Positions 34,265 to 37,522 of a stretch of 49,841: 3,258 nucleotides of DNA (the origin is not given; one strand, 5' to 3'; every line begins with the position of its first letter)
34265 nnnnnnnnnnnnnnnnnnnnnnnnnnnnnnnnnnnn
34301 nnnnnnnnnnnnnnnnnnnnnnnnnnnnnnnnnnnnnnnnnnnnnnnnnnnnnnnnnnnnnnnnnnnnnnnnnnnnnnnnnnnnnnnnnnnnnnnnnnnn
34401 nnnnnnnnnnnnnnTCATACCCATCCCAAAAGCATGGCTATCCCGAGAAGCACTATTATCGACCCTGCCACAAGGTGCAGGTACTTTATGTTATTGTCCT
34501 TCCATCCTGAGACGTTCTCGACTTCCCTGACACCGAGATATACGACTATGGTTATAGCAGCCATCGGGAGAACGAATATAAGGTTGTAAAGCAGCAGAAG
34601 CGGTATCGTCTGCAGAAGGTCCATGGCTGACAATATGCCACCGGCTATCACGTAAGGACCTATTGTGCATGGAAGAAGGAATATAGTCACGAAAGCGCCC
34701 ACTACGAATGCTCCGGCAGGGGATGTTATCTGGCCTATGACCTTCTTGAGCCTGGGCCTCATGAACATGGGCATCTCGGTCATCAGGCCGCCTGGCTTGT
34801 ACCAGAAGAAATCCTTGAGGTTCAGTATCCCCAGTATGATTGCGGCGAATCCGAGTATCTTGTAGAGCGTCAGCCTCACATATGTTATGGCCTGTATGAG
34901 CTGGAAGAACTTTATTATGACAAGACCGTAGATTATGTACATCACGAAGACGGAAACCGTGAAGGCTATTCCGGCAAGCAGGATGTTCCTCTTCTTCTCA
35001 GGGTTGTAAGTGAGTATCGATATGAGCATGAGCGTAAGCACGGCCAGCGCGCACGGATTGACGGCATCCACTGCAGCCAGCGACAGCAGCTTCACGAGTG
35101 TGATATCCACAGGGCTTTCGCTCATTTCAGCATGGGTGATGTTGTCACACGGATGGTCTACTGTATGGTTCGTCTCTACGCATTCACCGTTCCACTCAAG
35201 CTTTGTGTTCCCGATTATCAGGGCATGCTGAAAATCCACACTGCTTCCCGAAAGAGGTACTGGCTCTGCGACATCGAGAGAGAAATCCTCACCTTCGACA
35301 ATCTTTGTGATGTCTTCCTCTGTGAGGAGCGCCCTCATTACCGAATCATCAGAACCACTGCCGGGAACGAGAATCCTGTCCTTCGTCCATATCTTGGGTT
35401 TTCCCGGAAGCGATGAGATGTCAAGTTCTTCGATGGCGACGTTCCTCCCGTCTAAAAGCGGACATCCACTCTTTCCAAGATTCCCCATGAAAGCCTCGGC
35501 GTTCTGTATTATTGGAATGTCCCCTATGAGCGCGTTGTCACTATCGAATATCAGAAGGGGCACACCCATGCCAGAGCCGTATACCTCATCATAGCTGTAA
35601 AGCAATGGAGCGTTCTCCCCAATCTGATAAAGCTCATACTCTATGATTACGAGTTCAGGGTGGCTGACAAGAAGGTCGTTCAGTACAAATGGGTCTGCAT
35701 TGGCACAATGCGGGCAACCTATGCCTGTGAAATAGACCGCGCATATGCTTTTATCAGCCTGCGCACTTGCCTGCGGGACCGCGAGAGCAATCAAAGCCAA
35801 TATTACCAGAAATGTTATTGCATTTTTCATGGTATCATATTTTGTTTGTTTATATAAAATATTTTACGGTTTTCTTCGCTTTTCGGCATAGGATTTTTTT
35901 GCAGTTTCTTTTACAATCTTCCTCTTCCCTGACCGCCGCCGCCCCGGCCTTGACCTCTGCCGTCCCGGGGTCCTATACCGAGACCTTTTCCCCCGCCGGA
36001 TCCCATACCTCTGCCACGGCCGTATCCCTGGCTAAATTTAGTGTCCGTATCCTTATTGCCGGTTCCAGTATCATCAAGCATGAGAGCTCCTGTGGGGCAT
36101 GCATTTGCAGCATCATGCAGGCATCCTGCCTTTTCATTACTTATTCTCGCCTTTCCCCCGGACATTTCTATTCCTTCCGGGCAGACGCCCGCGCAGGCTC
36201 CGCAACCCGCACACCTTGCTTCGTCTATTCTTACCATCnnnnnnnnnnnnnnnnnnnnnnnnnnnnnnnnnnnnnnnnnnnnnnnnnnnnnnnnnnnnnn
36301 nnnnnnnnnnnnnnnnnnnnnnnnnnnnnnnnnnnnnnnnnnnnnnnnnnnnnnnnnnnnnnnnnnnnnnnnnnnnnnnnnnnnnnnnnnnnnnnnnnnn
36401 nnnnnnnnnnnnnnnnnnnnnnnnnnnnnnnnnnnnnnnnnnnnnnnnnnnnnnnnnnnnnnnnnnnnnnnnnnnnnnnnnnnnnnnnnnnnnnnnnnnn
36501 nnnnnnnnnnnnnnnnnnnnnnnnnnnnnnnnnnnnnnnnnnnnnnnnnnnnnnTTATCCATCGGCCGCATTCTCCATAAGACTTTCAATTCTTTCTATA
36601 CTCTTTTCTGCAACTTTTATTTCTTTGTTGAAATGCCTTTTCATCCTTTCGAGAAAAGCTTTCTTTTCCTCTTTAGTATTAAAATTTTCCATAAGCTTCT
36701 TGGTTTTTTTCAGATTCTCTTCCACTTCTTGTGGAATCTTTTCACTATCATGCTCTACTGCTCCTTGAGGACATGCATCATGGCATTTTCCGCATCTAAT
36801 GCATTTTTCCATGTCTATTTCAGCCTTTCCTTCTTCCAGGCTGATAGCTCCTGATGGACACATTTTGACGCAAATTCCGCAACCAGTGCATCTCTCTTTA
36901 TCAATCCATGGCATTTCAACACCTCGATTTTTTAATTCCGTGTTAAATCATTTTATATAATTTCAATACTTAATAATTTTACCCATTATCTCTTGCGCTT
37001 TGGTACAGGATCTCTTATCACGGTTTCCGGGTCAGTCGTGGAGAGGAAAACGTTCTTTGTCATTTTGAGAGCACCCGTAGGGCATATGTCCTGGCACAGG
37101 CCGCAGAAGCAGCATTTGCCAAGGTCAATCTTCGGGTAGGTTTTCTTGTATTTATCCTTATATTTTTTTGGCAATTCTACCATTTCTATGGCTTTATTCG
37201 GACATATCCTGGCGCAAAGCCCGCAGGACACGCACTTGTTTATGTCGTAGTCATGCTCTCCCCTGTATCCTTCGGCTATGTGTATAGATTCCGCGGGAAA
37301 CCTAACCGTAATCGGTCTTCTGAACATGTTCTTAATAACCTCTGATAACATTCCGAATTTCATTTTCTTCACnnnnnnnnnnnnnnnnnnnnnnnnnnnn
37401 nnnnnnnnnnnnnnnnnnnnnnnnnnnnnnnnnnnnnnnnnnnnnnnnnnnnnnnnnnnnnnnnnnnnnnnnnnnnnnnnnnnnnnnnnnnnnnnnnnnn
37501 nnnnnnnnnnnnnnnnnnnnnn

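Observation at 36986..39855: Soluble NuoB/C/D/I-type module with a degenerate [NiFe] site and a 3-Cys proximal cluster, headed by a thioredoxin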

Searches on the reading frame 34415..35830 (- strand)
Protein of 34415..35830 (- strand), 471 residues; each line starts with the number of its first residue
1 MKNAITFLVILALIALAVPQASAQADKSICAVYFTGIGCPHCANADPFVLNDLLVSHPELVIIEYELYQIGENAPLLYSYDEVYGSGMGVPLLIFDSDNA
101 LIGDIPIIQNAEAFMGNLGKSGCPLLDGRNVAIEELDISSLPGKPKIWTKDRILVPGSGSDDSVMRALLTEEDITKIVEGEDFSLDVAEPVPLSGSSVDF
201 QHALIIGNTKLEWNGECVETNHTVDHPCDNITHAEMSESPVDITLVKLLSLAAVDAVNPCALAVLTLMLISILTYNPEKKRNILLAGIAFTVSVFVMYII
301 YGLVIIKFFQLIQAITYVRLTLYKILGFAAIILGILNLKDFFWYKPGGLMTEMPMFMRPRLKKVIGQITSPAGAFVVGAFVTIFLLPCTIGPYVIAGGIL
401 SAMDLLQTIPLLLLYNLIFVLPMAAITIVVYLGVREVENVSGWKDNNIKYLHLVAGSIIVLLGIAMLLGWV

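Call 4: search_protein_families(library=pfam, proteins=[window:34415-35830:-], max_evalue=0.01)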
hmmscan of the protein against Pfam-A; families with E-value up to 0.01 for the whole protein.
window:34415-35830:- (471 aa): 1 family
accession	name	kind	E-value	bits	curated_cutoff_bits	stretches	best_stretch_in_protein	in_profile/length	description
PF13386.12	DsbD_2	-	8.7e-05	22.9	24.9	1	279-464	29-198/199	Cytochrome C biogenesis protein transmembrane region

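Call 6: search_protein_families(library=ncbifam, proteins=[window:34415-35830:-], max_evalue=0.001)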
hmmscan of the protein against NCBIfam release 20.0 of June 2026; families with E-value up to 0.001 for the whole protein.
window:34415-35830:- (471 aa): 0 families

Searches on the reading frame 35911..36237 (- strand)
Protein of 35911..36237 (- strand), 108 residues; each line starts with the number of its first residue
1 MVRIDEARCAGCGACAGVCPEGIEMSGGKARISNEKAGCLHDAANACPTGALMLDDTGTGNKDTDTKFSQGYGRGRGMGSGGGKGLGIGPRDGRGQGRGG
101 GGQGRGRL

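Call 4: search_protein_families(library=pfam, proteins=[window:35911-36237:-], max_evalue=0.01)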
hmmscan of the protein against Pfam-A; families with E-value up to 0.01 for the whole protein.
window:35911-36237:- (108 aa): 11 families
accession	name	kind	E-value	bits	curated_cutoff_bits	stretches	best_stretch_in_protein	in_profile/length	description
PF00037.32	Fer4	-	1.2e-07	31.7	21.1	1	2-22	1-21/24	4Fe-4S binding domain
PF13459.11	Fer4_15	-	2.4e-07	31.8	22.4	1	2-52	1-64/66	4Fe-4S single cluster domain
PF12837.12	Fer4_6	-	3.2e-07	30.4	25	1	1-22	1-22/24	4Fe-4S binding domain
PF12838.12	Fer4_7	-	4.1e-07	30.8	27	1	2-23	31-52/52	4Fe-4S dicluster domain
PF13237.11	Fer4_10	-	4e-06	27.1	25.5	1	1-36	1-39/53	4Fe-4S dicluster domain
PF13370.11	Fer4_13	-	1.1e-05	26.4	24.5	1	4-51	1-55/58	4Fe-4S single cluster domain of Ferredoxin I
PF12797.12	Fer4_2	-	1.6e-05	25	24.5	1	2-21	3-22/22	4Fe-4S binding domain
PF25160.1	LdpA_Fe-S-bd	-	1.8e-05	24.9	27.6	1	4-22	23-41/49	LdpA Fe-S cluster-binding domain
PF13187.11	Fer4_9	-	0.0004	20.8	27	1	7-22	35-50/52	4Fe-4S dicluster domain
PF13484.11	Fer4_16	-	0.0023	19.1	30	0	8-20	52-64/66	4Fe-4S double cluster binding domain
PF14697.11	Fer4_21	-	0.0027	18.2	35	1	3-49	2-53/59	4Fe-4S dicluster domain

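Call 6: search_protein_families(library=ncbifam, proteins=[window:35911-36237:-], max_evalue=0.001)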
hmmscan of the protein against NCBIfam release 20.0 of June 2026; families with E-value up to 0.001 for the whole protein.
window:35911-36237:- (108 aa): 14 families
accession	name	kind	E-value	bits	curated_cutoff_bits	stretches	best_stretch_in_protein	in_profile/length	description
NF040864.1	HgcB_ferredoxin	equivalog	8.6e-07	28.7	99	1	3-55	10-64/93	mercury methylation ferredoxin HgcB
NF007382.0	PRK09898.1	equivalog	8.2e-06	25.5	213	1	3-54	150-200/208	ferredoxin-like protein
NF038196.1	ferrodoxin_EFR1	subfamily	1.1e-05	25.6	75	1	7-57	184-234/242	EFR1 family ferrodoxin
NF005503.0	PRK07118.1-2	equivalog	4.9e-05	22.7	252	1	1-32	161-193/292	RnfABCDGE type electron transport complex subunit B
TIGR00402.1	napF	equivalog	5e-05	23.3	102.2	1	7-58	35-90/149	ferredoxin-type protein NapF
NF009451.0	PRK12809.1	equivalog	8.1e-05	21.1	1154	1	2-59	80-142/639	formate-dependent uric acid utilization protein YgfT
NF043039.1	HgcAB_like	equivalog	0.00022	20.9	285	1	2-52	295-349/350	HgcAB-like fusion protein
TIGR04395.1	cutC_activ_rSAM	equivalog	0.00037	19.9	360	1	3-55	50-106/309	choline TMA-lyase-activating enzyme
TIGR02700.1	flavo_MJ0208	hypoth_equivalog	0.00043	19.6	251.35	1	3-52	144-194/234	dihydromethanopterin reductase (acceptor)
NF040770.1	hetero_SS_HdrA2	exception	0.00052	18.2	1100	1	3-55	573-626/777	CoB-CoM heterodisulfide reductase HdrA2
TIGR02494.1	PFLE_PFLC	subfamily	0.00053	19.3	174.35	1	5-54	46-99/293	glycyl-radical enzyme activating protein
NF005506.0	PRK07118.1-5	equivalog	0.00058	19.4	388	0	2-24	165-187/279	Fe-S cluster domain-containing protein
NF045874.1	Vhu_polyferre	exception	0.00058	18.7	600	1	3-56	3-51/381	F420-non-reducing hydrogenase associated-polyferredoxin VhuB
NF042909.1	FMH_DH_FwdF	exception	0.00071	18.8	375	0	3-70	221-293/336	tungsten-dependent formylmethanofuran dehydrogenase subunit FwdF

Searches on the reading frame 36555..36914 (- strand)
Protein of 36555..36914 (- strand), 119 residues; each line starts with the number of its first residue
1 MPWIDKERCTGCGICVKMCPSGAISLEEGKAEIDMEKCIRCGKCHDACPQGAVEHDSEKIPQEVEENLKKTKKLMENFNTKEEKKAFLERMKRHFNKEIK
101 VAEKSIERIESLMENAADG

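Call 4: search_protein_families(library=pfam, proteins=[window:36555-36914:-], max_evalue=0.01)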
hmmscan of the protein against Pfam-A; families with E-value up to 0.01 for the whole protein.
window:36555-36914:- (119 aa): 18 families
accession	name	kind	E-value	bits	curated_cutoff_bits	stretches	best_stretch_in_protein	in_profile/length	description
PF00037.32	Fer4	-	2.3e-19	68.8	21.1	2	2-25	1-24/24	4Fe-4S binding domain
PF13237.11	Fer4_10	-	8.2e-17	61.3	25.5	2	2-49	2-53/53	4Fe-4S dicluster domain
PF12838.12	Fer4_7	-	8e-16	58.7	27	2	8-52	1-52/52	4Fe-4S dicluster domain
PF12797.12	Fer4_2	-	2e-14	52.8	24.5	2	2-21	3-22/22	4Fe-4S binding domain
PF12837.12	Fer4_6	-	6.7e-14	51.5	25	2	30-52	1-23/24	4Fe-4S binding domain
PF13484.11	Fer4_16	-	1.3e-11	45.5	30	2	37-84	1-50/66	4Fe-4S double cluster binding domain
PF14697.11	Fer4_21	-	2e-11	44.3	35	2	31-59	1-32/59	4Fe-4S dicluster domain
PF13187.11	Fer4_9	-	2.6e-11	43.8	27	1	8-52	1-51/52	4Fe-4S dicluster domain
PF13183.11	Fer4_8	-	7.2e-09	36.5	27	2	35-71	2-36/68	4Fe-4S dicluster domain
PF25160.1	LdpA_Fe-S-bd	-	2.4e-08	34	27.6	2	15-57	9-47/49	LdpA Fe-S cluster-binding domain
PF12800.12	Fer4_4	-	6.4e-08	32.7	24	2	36-51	2-17/17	4Fe-4S binding domain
PF12798.12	Fer4_3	-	2.2e-07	31.6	27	2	9-23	1-15/15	4Fe-4S binding domain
PF13459.11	Fer4_15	-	1.1e-06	29.6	22.4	1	3-33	2-32/66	4Fe-4S single cluster domain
PF13534.11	Fer4_17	-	7e-06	26.9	22.2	2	29-51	37-59/61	4Fe-4S dicluster domain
PF13370.11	Fer4_13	-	9.8e-05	23.4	24.5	1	4-21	1-18/58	4Fe-4S single cluster domain of Ferredoxin I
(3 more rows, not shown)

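Call 6: search_protein_families(library=ncbifam, proteins=[window:36555-36914:-], max_evalue=0.001)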
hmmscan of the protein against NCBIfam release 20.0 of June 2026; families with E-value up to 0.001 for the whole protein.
window:36555-36914:- (119 aa): 92 families (the best 25 are shown)
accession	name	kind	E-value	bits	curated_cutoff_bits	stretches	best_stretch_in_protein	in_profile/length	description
TIGR02700.1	flavo_MJ0208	hypoth_equivalog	7.4e-16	58.1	251.35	1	4-74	145-218/234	dihydromethanopterin reductase (acceptor)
NF045874.1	Vhu_polyferre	exception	2.9e-14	52.6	600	1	6-72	127-192/381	F420-non-reducing hydrogenase associated-polyferredoxin VhuB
NF058577.1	FdxA_fam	equivalog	1.1e-13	51.1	65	1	4-52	4-52/52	4Fe-4S ferredoxin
NF040770.1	hetero_SS_HdrA2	exception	3.4e-13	48.6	1100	1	3-64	573-637/777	CoB-CoM heterodisulfide reductase HdrA2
NF043069.1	T4HPD_activ_SAM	equivalog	4.2e-13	49.3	425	1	5-70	49-115/299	trans-4-hydroxy-L-proline dehydratase activase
TIGR03294.1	FrhG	equivalog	1.2e-12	48.1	245.5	1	4-59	171-226/228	coenzyme F420 hydrogenase subunit gamma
NF038196.1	ferrodoxin_EFR1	subfamily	2e-12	47.7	75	1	6-58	183-234/242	EFR1 family ferrodoxin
NF041836.1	rnfB_Methano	equivalog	6.1e-12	45.5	445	1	7-54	216-263/265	Rnf electron transport complex subunit RnfB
TIGR04105.1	FeFe_hydrog_B1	subfamily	6.3e-12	44.9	450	2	27-74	179-224/462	monomeric [FeFe] hydrogenase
NF005505.0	PRK07118.1-4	equivalog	1e-11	44.9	378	1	7-54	216-263/265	Fe-S cluster domain-containing protein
TIGR04041.1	activase_YjjW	hypoth_equivalog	1.2e-11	44.5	250.2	1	7-76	41-110/276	YjjW family glycine radical enzyme activase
NF005504.0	PRK07118.1-3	equivalog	3.2e-11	43.1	437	1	7-71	219-283/293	Fe-S cluster domain-containing protein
TIGR02179.1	PorD_KorD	subfamily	4.3e-11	42.8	60.05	1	2-58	20-77/78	2-oxoacid:acceptor oxidoreductase, delta subunit, pyruvate/2-ketoisovalerate family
TIGR02912.1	sulfite_red_C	equivalog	4.5e-11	42.3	324.1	1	4-75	166-242/314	sulfite reductase subunit C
NF040864.1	HgcB_ferredoxin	equivalog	7.5e-11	41.7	99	1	4-55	11-63/93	mercury methylation ferredoxin HgcB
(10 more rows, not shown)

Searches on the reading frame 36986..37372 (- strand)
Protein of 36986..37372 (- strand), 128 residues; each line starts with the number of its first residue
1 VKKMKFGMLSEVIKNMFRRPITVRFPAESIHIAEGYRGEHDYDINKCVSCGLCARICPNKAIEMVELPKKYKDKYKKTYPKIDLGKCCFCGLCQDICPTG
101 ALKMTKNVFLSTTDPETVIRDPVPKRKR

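Call 4: search_protein_families(library=pfam, proteins=[window:36986-37372:-], max_evalue=0.01)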
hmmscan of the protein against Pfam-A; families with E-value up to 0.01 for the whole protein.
window:36986-37372:- (128 aa): 16 families
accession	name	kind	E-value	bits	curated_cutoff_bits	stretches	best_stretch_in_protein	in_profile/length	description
PF00037.32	Fer4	-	1.6e-14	53.4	21.1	2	80-103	1-24/24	4Fe-4S binding domain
PF12838.12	Fer4_7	-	6.2e-12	46.2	27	1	46-101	1-52/52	4Fe-4S dicluster domain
PF14697.11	Fer4_21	-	1.3e-09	38.4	35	2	44-104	5-59/59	4Fe-4S dicluster domain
PF13484.11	Fer4_16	-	3.9e-09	37.6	30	2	46-71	1-28/66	4Fe-4S double cluster binding domain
PF13187.11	Fer4_9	-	1.9e-08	34.7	27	1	46-101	1-51/52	4Fe-4S dicluster domain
PF12837.12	Fer4_6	-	7.6e-07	29.2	25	1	42-62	4-24/24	4Fe-4S binding domain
PF13183.11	Fer4_8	-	8.2e-07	29.9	27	2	44-100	2-67/68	4Fe-4S dicluster domain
PF13534.11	Fer4_17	-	5.6e-06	27.3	22.2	1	39-60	38-59/61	4Fe-4S dicluster domain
PF25160.1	LdpA_Fe-S-bd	-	5.7e-06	26.4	27.6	1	25-65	13-46/49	LdpA Fe-S cluster-binding domain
PF13237.11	Fer4_10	-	1e-05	25.8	25.5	1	43-98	5-53/53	4Fe-4S dicluster domain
PF17179.9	Fer4_22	-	1.7e-05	26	27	0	17-60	53-94/95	4Fe-4S dicluster domain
PF12797.12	Fer4_2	-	3.6e-05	23.9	24.5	1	42-58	5-21/22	4Fe-4S binding domain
PF12800.12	Fer4_4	-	5.2e-05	23.7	24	1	45-59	2-16/17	4Fe-4S binding domain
PF13459.11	Fer4_15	-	0.00036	21.6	22.4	0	42-59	3-20/66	4Fe-4S single cluster domain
PF12798.12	Fer4_3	-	0.00062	20.9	27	0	47-61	1-15/15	4Fe-4S binding domain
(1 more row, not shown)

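Call 6: search_protein_families(library=ncbifam, proteins=[window:36986-37372:-], max_evalue=0.001)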
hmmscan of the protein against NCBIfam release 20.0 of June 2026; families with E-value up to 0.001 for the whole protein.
window:36986-37372:- (128 aa): 80 families (the best 25 are shown)
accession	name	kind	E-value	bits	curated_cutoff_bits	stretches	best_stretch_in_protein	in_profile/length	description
NF010590.0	PRK13984.1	equivalog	2.6e-33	115.1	946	1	11-122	16-128/611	putative oxidoreductase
NF004543.0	PRK05888.2-5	equivalog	4e-31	108.2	243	1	13-116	27-129/217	NADH-quinone oxidoreductase subunit NuoI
TIGR01971.1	NuoI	subfamily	4.3e-31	107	113.05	1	12-116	5-112/121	NADH-quinone oxidoreductase, chain I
NF006221.0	PRK08348.1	subfamily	3.7e-27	94.6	124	1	5-114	3-104/136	NADH-plastoquinone oxidoreductase subunit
NF040612.1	F420_dehyd_FpoI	exception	1.3e-26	93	180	1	9-107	6-104/135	F420H2 dehydrogenase subunit FpoI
NF004537.0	PRK05888.1-3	equivalog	1.6e-25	89.8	163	1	12-117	30-145/204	NADH-quinone oxidoreductase subunit NuoI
NF004541.0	PRK05888.2-2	equivalog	4.3e-25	88.5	217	1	11-121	26-130/168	NADH-quinone oxidoreductase subunit NuoI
NF004546.0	PRK05888.3-3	equivalog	4.3e-23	81.7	260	1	19-103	38-125/196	NADH-quinone oxidoreductase subunit NuoI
NF009053.0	PRK12387.1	subfamily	4.8e-23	81.8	204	1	14-117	6-105/180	formate hydrogenlyase complex iron-sulfur subunit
TIGR00403.1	ndhI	equivalog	1.9e-22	79.7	302.35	1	13-115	30-132/183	NAD(P)H-quinone oxidoreductase subunit I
NF004545.0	PRK05888.3-1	equivalog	2.1e-22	79.5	229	1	10-109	31-130/154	NADH-quinone oxidoreductase subunit NuoI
NF004536.0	PRK05888.1-1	equivalog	7.8e-20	70.9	212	1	9-116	17-128/180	NADH-quinone oxidoreductase subunit NuoI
NF006076.0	PRK08222.1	equivalog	2.7e-19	69.7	270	1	20-113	13-101/181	hydrogenase 4 subunit H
NF004539.0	PRK05888.1-5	equivalog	3.8e-19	68.9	225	1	11-117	22-132/162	NADH-quinone oxidoreductase subunit NuoI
NF004538.0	PRK05888.1-4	equivalog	6.7e-19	68.1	135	1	11-107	22-122/162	NADH-quinone oxidoreductase subunit NuoI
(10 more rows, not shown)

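Call 84: search_solved_structures(query=window:36986-37363:-, max_evalue=0.00001, show_alignments=0)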
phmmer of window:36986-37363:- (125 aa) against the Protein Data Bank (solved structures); distinct sequences matched with E-value up to 0.00001: 54.
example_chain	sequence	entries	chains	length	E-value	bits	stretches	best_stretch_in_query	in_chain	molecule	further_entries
5t5i_F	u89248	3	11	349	3.8e-28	101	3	43-101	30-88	Tungsten formylmethanofuran dehydrogenase subunit fwdF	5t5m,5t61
9sw6_H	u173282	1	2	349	1.4e-27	99.1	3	43-101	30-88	Tungsten formylmethanofuran dehydrogenase, subunit F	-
9sfi_T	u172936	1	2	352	5.1e-27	97.4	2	40-105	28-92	4Fe-4S ferredoxin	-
6u8y_N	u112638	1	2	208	3.6e-26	94.6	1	10-121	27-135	NADH dehydrogenase subunit I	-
9sw6_G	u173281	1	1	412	2.3e-21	79.1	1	44-119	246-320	Polyferredoxin protein MvhB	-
6hum_I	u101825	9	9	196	2.9e-20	75.5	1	6-118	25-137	NAD(P)H-quinone oxidoreductase subunit I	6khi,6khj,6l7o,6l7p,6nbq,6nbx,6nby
7eu3_I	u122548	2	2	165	2.6e-18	69.2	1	11-113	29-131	NAD(P)H-quinone oxidoreductase subunit I, chloroplastic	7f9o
9grx_I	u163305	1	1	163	3.8e-18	68.7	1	11-113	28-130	NAD(P)H-quinone oxidoreductase subunit I, chloroplastic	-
7wfg_I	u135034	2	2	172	4.1e-18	68.5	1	12-112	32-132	NAD(P)H-quinone oxidoreductase subunit I, chloroplastic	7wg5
7bkb_K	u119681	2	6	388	7.9e-18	67.6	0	41-101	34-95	Formylmethanofuran dehydrogenase, subunit F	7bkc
6cfw_N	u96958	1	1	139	1.5e-17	66.7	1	3-111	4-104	NADH-plastoquinone oxidoreductase subunit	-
5xtb_B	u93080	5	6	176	7.3e-17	64.5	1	7-115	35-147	NADH dehydrogenase [ubiquinone] iron-sulfur protein 8, mitochondrial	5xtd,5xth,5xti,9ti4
9cwt_B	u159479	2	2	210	1.2e-16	63.9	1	7-114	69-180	NADH dehydrogenase [ubiquinone] iron-sulfur protein 8, mitochondrial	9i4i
7b0n_I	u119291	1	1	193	1.2e-16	63.8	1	6-115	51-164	Subunit NUIM of protein NADH:Ubiquinone Oxidoreductase (Complex I)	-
5lc5_I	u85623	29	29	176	1.5e-16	63.5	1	9-115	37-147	NADH dehydrogenase [ubiquinone] iron-sulfur protein 8, mitochondrial | Mitochondrial complex I, TYKY subunit | NADH:ubiquinone oxidoreductase core subunit S8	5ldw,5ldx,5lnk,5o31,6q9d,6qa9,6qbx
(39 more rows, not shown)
